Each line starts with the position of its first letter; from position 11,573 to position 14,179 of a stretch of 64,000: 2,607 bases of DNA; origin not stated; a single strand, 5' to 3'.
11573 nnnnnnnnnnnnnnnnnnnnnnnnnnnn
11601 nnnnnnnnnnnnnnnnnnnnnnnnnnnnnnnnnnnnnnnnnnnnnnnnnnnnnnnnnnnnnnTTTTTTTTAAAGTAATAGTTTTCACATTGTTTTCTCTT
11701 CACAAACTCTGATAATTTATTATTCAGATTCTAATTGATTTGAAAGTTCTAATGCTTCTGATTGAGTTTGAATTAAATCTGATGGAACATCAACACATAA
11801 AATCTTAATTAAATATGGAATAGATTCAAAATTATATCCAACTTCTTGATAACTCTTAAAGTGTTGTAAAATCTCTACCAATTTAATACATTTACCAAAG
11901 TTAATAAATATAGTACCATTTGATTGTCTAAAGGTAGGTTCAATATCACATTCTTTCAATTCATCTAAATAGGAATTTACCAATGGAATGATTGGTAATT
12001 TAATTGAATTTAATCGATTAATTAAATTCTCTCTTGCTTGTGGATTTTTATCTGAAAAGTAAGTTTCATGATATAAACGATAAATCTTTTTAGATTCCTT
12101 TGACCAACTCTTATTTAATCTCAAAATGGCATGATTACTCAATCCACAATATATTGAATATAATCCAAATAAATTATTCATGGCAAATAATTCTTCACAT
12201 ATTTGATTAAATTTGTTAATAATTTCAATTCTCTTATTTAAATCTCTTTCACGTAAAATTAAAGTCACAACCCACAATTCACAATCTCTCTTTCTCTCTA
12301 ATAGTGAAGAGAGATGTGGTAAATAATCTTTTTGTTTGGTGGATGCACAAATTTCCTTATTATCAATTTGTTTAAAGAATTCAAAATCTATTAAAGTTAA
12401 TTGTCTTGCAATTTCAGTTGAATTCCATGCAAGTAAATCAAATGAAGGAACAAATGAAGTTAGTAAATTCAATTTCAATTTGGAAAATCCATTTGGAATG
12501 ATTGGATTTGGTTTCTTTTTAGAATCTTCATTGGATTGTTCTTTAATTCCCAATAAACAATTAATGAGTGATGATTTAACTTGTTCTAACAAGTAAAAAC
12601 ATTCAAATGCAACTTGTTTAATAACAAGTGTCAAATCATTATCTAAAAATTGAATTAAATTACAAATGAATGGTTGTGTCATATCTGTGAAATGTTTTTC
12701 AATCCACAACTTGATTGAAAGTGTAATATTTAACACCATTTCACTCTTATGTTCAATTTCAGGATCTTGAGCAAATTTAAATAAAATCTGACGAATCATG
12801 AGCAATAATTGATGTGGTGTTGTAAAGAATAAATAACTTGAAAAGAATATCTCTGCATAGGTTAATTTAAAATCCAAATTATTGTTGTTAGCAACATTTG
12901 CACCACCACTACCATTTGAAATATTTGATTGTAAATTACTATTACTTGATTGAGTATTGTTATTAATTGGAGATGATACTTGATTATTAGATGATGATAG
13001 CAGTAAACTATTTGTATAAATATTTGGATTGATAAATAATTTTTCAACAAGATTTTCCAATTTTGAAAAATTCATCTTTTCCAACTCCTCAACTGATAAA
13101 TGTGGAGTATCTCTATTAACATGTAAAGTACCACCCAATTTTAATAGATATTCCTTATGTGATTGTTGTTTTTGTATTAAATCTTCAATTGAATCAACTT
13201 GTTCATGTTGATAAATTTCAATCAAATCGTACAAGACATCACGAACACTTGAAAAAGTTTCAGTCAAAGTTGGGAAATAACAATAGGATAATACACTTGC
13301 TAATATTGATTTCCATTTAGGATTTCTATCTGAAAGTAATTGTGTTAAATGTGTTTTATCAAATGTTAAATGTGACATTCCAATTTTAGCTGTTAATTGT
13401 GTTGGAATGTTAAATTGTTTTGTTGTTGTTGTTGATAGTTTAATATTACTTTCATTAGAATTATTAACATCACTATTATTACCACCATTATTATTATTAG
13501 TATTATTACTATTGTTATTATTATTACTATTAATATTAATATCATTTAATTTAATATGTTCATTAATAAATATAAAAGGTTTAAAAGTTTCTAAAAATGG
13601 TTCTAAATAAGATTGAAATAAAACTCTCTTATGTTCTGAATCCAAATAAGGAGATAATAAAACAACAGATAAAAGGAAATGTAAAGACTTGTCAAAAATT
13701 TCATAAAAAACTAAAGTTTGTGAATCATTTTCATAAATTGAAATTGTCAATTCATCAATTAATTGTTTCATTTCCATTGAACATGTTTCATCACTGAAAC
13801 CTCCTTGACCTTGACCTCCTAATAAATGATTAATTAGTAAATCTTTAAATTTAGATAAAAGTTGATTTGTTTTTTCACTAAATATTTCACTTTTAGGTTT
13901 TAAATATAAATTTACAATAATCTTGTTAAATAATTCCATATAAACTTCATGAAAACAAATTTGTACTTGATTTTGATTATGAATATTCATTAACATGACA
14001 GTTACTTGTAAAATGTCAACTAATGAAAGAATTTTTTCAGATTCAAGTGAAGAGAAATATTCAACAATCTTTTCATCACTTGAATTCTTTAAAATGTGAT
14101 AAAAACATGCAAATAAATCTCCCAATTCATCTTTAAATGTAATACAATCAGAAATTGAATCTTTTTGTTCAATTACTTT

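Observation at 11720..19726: DOCK DHR-1 domain fused to a RasGEF (REM+CDC25) module in one 2668-aa single-exon protein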

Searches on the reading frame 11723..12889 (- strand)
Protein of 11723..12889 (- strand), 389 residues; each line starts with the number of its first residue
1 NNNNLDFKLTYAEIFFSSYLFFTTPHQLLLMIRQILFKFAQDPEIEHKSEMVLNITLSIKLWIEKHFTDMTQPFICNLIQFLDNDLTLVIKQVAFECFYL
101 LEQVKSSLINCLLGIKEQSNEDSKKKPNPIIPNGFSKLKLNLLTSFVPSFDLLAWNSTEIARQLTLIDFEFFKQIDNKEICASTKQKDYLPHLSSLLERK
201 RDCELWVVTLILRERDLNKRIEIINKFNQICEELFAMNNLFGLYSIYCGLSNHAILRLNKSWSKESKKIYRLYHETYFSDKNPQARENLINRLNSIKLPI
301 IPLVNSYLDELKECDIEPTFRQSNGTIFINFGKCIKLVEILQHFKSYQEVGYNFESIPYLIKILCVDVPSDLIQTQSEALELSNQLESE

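Call 42: search_solved_structures(query=window:11723-12889:-, max_evalue=0.001, show_alignments=2)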
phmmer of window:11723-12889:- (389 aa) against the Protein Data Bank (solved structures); distinct sequences matched with E-value up to 0.001: 27.
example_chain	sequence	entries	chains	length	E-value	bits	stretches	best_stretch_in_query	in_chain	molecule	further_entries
1nvu_S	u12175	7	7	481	1.8e-16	63.8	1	146-352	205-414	Son of sevenless protein homolog 1 | Son of sevenless homolog 1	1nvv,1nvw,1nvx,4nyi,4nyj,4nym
5wfo_N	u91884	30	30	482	1.8e-16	63.8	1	146-352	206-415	Son of sevenless homolog 1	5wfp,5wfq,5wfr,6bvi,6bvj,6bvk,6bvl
1xd2_C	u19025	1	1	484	1.9e-16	63.7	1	146-352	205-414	Son of sevenless protein homolog 1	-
1bkd_S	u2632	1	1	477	1.9e-16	63.7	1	146-352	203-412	SON OF SEVENLESS-1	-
4uru_S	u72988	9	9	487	2e-16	63.7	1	146-352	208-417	SON OF SEVENLESS HOMOLOG 1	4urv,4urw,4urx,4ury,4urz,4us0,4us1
6epl_S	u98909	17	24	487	2e-16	63.7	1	146-352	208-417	Son of sevenless homolog 1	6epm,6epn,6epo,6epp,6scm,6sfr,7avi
2ii0_A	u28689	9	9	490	2e-16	63.6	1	146-352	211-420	Son of sevenless homolog 1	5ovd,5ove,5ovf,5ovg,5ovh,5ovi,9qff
7kfz_B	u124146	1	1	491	2e-16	63.6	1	146-352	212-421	Son of sevenless homolog 1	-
8be2_S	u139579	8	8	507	2.1e-16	63.5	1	146-352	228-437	Son of sevenless homolog 1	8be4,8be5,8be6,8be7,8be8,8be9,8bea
3ksy_A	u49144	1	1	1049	2.4e-16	63.4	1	146-352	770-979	Son of sevenless homolog 1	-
8xjj_A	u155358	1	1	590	3e-16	63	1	146-352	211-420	Son of sevenless homolog 1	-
1xdv_A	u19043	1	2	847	3.6e-16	62.8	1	146-352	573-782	Son of sevenless protein homolog 1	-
1xd4_A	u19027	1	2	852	3.7e-16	62.8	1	146-352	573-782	Son of sevenless protein homolog 1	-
3qxl_A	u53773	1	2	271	7.5e-16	61.7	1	149-346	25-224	Ras-specific guanine nucleotide-releasing factor RalGPS1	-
8uh0_A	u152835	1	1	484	2.3e-14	56.9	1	145-354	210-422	Son of sevenless homolog 2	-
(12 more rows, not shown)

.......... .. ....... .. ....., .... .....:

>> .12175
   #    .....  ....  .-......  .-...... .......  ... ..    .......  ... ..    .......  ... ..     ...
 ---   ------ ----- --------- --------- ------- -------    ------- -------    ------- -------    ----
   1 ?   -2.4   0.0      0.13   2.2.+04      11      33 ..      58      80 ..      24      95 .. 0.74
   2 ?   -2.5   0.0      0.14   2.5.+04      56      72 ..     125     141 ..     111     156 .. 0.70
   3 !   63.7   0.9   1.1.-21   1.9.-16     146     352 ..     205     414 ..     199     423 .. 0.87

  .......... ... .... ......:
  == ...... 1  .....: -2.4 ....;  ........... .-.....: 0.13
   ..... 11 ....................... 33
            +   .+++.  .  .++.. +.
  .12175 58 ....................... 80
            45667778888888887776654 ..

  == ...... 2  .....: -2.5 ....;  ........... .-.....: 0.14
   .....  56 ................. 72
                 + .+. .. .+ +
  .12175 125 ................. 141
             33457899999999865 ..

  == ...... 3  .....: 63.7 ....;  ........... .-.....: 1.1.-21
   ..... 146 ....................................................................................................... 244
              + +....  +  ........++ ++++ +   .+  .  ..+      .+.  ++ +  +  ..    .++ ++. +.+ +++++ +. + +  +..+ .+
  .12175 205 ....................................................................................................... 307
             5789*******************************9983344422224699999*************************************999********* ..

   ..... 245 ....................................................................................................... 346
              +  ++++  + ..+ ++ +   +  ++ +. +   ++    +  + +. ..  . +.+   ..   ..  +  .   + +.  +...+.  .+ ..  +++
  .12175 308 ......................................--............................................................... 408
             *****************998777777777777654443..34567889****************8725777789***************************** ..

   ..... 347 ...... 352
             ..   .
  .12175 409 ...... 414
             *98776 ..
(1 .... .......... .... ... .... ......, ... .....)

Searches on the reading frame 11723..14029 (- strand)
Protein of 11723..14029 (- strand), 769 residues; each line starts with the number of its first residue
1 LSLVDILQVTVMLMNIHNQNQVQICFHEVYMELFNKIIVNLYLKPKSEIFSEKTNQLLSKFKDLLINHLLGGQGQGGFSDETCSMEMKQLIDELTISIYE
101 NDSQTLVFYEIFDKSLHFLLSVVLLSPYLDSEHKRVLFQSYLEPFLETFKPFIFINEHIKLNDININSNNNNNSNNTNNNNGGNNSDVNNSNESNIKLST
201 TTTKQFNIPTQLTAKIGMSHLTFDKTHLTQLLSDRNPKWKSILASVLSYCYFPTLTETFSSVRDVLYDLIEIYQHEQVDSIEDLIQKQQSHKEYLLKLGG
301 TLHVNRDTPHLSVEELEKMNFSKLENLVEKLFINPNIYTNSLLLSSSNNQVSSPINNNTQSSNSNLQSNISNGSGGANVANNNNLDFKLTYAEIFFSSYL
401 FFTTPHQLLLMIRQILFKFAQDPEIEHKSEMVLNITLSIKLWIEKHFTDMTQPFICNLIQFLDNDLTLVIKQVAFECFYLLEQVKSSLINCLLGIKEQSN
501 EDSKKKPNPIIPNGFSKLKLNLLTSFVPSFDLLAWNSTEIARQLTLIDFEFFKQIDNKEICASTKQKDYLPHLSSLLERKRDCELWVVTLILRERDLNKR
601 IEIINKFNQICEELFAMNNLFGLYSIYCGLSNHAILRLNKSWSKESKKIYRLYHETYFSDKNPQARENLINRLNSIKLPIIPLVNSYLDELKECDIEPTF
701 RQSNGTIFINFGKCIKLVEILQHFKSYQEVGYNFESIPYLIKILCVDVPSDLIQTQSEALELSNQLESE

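Call 89: predict_structure(alignment_id=A4)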
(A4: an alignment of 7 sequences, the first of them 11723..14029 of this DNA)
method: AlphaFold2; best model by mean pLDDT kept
length: 769 residues; sequences in the alignment: 7
mean_pLDDT: 50.5   pTM: 0.39
mean pLDDT of the five models: 50.5, 49.5, 47.6, 47.6, 42.7
residues with pLDDT >= 90: 0; 70-90: 118; 50-70: 269; < 50: 382
segments of 3 or more residues with pLDDT < 50: 1-15, 17-20, 69-78, 124-128, 154-395, 397-403, 493-509, 518-527, 563-565, 659-712, 747-750
pLDDT, mean of each block of 10 residues (from residue 1): 42 46 56 71 66 55 52 47 56 54 56 58 51 56 60 45 29 27 31 27 27 24 29 34 35 38 38 34 35 32 28 32 39 38 32 28 24 26 41 48 55 64 56 62 60 57 65 54 54 43 44 51 47 84 82 66 50 73 82 81 81 71 76 73 60 53 42 42 42 42 39 51 57 71 60 74 76
secondary structure, 60 per line:
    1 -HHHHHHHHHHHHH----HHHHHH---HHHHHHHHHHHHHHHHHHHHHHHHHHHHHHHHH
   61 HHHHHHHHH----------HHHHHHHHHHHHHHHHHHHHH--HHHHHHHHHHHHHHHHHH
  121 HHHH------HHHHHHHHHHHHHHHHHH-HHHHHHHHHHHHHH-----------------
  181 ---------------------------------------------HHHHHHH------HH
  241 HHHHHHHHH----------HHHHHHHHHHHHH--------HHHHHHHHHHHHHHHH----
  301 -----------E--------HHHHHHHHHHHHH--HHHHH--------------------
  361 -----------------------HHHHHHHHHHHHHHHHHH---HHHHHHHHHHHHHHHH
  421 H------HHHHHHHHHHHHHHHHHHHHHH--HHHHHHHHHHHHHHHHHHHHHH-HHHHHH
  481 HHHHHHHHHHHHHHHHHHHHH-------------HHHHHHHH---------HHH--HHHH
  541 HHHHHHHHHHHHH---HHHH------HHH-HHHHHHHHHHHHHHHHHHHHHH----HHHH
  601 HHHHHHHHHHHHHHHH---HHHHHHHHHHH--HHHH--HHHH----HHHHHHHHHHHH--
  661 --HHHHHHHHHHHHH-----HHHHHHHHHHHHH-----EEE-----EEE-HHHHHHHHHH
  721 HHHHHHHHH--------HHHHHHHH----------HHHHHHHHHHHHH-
elements in order (helices of 4 or more, strands of 3 or more residues): H2-14 H19-24 H28-69 H80-100 H103-124 H131-148 H150-163 H226-232 H239-249 H260-272 H281-296 H321-333 H336-340 H384-401 H405-421 H428-449 H452-473 H475-501 H515-522 H537-553 H557-560 H571-592 H597-616 H620-630 H633-636 H639-642 H647-658 H663-675 H681-693 E699-701 E707-709 H711-729 H738-745 H756-768

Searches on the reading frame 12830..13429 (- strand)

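Call 7: search_protein_families(library=pfam, proteins=[window:12830-13429:-], max_evalue=10)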
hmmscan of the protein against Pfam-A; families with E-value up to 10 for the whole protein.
window:12830-13429:- (200 aa): 1 family
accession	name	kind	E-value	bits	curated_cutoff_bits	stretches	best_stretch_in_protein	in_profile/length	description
PF06489.16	Orthopox_A49R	-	0.011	16.5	25.8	1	132-197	71-135/162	Orthopoxvirus A49R protein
